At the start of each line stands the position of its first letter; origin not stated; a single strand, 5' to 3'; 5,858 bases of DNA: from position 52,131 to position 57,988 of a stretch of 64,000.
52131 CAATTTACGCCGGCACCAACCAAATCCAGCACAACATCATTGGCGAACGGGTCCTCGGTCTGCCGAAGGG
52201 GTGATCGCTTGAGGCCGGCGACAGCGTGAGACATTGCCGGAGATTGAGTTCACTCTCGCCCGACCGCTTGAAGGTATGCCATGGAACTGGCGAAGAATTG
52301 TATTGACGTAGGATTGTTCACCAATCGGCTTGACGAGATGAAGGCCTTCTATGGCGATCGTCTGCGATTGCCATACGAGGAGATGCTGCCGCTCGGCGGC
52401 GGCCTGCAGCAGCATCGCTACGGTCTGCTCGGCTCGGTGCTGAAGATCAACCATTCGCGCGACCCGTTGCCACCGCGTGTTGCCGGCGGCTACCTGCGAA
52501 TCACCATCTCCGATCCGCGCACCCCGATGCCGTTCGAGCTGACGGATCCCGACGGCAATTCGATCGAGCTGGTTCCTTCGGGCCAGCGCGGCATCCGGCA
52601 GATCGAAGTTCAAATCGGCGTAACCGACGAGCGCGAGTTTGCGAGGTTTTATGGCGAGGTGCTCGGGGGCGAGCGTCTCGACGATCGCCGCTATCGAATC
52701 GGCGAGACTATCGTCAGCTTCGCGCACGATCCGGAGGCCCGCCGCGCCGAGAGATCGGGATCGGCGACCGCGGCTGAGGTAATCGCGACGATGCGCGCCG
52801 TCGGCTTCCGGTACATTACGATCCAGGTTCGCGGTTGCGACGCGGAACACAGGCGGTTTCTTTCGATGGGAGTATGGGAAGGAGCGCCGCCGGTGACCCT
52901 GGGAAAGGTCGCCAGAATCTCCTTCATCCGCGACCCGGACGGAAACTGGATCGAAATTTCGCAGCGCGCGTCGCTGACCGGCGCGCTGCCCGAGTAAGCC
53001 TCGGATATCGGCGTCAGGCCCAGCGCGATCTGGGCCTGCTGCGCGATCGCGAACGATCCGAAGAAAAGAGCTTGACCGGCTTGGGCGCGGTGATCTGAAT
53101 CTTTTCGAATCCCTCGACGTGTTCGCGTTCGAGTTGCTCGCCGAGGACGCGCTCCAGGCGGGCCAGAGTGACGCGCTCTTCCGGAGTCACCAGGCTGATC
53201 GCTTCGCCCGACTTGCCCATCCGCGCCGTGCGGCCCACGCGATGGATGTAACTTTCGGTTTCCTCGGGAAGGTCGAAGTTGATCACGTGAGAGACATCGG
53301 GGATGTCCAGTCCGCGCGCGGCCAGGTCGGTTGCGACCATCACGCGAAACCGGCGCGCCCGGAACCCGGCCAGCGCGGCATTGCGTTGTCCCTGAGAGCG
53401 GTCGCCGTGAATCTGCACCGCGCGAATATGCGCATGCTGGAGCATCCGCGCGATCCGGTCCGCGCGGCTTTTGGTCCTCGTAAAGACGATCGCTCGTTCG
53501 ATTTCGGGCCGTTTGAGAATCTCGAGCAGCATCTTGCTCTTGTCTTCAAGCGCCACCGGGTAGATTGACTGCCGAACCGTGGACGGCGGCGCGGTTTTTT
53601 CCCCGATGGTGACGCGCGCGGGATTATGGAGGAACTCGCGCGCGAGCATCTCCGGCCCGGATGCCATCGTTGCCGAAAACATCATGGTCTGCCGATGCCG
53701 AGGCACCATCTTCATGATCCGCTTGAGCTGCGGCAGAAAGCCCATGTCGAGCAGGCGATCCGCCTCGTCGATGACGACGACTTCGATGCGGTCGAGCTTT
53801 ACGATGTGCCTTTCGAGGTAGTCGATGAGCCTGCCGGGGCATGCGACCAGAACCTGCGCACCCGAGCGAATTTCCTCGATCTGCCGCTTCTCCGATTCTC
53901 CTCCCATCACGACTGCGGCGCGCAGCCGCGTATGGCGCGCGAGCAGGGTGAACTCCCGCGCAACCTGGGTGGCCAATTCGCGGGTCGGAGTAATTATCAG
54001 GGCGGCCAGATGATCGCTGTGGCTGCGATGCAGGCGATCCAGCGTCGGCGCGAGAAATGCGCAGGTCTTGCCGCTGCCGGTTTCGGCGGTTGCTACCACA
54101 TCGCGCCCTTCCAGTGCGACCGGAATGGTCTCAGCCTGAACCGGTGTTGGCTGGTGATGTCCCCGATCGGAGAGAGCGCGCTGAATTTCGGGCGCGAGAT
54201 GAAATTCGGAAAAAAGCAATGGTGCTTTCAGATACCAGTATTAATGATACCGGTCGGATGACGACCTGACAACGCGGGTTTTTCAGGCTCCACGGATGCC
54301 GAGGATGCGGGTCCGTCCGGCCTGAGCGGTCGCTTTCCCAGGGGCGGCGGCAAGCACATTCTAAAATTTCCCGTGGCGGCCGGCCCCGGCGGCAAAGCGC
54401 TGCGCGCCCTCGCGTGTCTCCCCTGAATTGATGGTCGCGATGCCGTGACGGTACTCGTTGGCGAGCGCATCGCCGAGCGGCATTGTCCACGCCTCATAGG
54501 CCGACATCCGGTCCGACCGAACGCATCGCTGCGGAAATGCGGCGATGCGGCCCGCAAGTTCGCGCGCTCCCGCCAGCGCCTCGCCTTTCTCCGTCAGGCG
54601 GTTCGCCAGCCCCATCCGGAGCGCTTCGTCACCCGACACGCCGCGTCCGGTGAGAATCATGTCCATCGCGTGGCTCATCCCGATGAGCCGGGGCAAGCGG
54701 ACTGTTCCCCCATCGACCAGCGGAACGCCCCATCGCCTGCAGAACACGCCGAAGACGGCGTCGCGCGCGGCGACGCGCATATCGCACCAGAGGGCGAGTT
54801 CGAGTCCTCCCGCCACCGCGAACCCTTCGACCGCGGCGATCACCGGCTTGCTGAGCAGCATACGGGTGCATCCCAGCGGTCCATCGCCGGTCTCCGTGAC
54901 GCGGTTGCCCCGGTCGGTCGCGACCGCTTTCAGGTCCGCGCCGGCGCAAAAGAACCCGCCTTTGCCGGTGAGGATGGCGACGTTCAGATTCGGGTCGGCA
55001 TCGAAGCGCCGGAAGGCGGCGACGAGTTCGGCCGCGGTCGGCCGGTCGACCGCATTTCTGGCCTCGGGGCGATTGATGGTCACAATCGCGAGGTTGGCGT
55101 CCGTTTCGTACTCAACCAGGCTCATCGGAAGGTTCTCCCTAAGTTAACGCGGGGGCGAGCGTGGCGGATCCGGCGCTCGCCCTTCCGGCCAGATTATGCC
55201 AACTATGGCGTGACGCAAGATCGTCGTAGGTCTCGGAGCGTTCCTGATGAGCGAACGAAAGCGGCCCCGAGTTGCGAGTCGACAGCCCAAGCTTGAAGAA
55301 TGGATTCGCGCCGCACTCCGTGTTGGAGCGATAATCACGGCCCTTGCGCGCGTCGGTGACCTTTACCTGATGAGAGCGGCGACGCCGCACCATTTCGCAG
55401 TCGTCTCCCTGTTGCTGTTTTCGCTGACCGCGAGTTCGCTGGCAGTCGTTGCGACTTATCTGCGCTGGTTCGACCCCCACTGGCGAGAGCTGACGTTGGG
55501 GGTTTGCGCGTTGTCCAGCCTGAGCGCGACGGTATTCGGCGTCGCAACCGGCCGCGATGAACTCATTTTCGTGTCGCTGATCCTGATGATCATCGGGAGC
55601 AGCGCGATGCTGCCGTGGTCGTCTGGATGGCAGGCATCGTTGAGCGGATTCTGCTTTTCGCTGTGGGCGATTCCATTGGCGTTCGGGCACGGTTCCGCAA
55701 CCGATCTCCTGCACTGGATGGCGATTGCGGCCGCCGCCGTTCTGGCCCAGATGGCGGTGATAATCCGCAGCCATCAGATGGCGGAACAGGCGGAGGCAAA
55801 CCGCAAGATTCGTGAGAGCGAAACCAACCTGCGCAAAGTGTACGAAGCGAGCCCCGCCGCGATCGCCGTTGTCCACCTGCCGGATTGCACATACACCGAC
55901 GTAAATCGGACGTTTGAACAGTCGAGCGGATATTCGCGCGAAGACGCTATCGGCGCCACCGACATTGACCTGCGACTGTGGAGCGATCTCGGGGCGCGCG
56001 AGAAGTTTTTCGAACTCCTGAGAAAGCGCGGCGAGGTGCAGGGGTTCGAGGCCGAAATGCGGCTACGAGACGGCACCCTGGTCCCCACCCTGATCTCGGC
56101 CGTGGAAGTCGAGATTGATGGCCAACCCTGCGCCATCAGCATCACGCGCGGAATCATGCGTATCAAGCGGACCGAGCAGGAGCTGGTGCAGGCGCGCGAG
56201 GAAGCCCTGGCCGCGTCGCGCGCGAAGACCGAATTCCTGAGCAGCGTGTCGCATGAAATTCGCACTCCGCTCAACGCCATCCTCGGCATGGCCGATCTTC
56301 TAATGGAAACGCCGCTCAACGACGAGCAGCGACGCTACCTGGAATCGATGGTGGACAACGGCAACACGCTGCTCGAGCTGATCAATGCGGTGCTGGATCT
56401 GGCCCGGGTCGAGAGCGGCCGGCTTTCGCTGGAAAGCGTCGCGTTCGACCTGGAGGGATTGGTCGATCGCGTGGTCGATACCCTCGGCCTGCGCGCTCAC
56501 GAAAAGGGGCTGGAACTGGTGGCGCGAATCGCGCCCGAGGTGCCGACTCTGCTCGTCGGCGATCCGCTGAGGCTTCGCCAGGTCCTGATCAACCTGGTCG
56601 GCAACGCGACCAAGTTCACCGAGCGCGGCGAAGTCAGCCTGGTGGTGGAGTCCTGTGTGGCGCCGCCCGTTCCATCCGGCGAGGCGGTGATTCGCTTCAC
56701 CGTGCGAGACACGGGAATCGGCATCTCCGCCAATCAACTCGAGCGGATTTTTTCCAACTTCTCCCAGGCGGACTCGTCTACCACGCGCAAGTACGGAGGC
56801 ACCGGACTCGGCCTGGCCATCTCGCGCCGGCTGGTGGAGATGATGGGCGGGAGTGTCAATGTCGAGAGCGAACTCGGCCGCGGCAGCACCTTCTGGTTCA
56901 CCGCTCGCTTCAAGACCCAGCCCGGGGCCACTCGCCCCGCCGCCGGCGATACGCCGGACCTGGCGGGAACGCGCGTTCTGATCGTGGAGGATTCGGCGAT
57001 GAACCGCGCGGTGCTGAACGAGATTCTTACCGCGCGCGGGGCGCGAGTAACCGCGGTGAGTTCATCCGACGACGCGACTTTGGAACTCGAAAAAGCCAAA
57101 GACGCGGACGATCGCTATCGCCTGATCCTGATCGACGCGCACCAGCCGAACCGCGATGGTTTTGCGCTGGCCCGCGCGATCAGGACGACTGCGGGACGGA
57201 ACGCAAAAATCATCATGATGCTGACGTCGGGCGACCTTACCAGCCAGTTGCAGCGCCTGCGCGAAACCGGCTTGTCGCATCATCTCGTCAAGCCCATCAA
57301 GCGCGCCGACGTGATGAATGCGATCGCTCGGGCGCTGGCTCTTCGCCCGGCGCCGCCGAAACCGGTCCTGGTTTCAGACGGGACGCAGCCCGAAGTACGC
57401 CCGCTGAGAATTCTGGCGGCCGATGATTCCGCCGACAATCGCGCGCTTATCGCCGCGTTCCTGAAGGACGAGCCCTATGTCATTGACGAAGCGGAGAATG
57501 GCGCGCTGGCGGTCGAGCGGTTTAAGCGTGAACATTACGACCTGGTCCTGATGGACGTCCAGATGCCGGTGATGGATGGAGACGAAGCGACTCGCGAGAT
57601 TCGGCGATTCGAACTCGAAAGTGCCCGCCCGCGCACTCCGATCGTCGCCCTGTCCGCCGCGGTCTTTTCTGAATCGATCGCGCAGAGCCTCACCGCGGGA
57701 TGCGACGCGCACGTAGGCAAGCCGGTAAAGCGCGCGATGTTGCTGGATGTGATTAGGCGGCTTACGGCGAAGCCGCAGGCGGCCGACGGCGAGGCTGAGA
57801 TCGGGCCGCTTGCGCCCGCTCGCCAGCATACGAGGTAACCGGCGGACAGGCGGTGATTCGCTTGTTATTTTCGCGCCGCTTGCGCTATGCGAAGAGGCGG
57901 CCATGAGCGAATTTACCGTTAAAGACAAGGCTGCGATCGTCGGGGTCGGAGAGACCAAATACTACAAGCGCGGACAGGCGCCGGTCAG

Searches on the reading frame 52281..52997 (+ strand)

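Call 67: search_protein_families(library=pfam, proteins=[window:52281-52997:+], max_evalue=0.001)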
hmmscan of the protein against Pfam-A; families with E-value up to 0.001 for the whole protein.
window:52281-52997:+ (238 aa): 1 family
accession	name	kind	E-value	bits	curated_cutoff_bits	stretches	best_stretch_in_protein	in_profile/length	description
PF00903.31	Glyoxalase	-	1e-13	52.1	20.6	1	110-226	5-121/121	Glyoxalase/Bleomycin resistance protein/Dioxygenase superfamily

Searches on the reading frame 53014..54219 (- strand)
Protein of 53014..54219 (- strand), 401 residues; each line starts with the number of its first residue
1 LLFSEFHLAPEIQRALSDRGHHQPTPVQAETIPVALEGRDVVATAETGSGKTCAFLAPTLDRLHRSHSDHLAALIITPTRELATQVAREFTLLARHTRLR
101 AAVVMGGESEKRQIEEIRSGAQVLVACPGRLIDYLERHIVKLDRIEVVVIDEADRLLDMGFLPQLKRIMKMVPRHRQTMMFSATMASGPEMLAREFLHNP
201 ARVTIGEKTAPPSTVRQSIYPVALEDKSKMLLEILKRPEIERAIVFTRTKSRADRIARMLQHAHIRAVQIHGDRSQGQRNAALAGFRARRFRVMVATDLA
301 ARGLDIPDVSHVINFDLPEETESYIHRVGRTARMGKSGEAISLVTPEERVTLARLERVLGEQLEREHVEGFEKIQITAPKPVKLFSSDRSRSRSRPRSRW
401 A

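Call 67: search_protein_families(library=pfam, proteins=[window:53014-54219:-], max_evalue=0.001)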
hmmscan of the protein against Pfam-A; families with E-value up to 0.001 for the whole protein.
window:53014-54219:- (401 aa): 4 families
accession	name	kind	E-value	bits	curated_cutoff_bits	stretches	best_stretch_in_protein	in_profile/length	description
PF00270.35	DEAD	-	6.5e-49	166.3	26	1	25-190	1-165/167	DEAD/DEAH box helicase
PF00271.37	Helicase_C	-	3.4e-33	114.6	23.5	1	227-335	2-110/110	Helicase conserved C-terminal domain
PF04851.21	ResIII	-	2.8e-10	40.8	22.5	1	39-185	24-162/164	Type III restriction enzyme, res subunit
PF13401.12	AAA_22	-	3e-06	28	27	1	42-176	9-111/130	AAA domain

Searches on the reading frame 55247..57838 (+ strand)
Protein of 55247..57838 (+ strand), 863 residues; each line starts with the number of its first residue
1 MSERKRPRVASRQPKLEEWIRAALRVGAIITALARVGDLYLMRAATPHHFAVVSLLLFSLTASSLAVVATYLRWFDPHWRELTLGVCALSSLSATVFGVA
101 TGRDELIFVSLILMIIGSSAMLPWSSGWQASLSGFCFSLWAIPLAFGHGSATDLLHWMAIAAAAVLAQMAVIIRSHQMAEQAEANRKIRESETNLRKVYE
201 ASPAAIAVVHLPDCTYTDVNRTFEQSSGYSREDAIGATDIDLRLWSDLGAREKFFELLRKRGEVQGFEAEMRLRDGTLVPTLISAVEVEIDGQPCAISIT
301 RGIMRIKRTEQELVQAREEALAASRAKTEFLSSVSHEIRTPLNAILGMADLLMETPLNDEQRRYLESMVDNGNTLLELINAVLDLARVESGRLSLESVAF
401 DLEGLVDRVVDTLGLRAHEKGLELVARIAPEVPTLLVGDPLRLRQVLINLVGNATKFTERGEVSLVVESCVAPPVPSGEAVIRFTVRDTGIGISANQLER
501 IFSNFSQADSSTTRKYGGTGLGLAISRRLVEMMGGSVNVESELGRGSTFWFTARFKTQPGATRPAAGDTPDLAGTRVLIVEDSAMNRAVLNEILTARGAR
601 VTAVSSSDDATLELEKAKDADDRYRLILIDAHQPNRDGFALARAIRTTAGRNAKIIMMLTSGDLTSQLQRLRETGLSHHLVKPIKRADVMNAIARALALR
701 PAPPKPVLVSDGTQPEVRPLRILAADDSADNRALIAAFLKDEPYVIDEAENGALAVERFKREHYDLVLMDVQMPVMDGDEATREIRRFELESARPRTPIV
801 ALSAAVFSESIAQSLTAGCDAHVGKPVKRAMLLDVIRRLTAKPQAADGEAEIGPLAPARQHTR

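Call 67: search_protein_families(library=pfam, proteins=[window:55247-57838:+], max_evalue=0.001)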
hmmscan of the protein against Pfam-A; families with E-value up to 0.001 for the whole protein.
window:55247-57838:+ (863 aa): 7 families
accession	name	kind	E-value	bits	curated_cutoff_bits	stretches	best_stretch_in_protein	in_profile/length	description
PF00072.30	Response_reg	-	5.2e-39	133.3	30.2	2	722-836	1-110/111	Response regulator receiver domain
PF02518.31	HATPase_c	-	1.8e-30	106.1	26.4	1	438-555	1-109/111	Histidine kinase-, DNA gyrase B-, and HSP90-like ATPase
PF00512.31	HisKA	-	2.2e-22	79.3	26.9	1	326-391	1-66/66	His Kinase A (phospho-acceptor) domain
PF23198.2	PDE8A_N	-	6.3e-05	23.4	29.6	0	744-815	35-107/147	PDE8A-like, N-terminal domain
PF13188.13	PAS_8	-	0.00015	22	21.8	1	195-244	3-52/65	PAS domain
PF00989.32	PAS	-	0.00028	21.3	22.6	1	195-287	3-95/113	PAS fold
PF13426.13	PAS_9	-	0.001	19.8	27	0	208-291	6-87/103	PAS domain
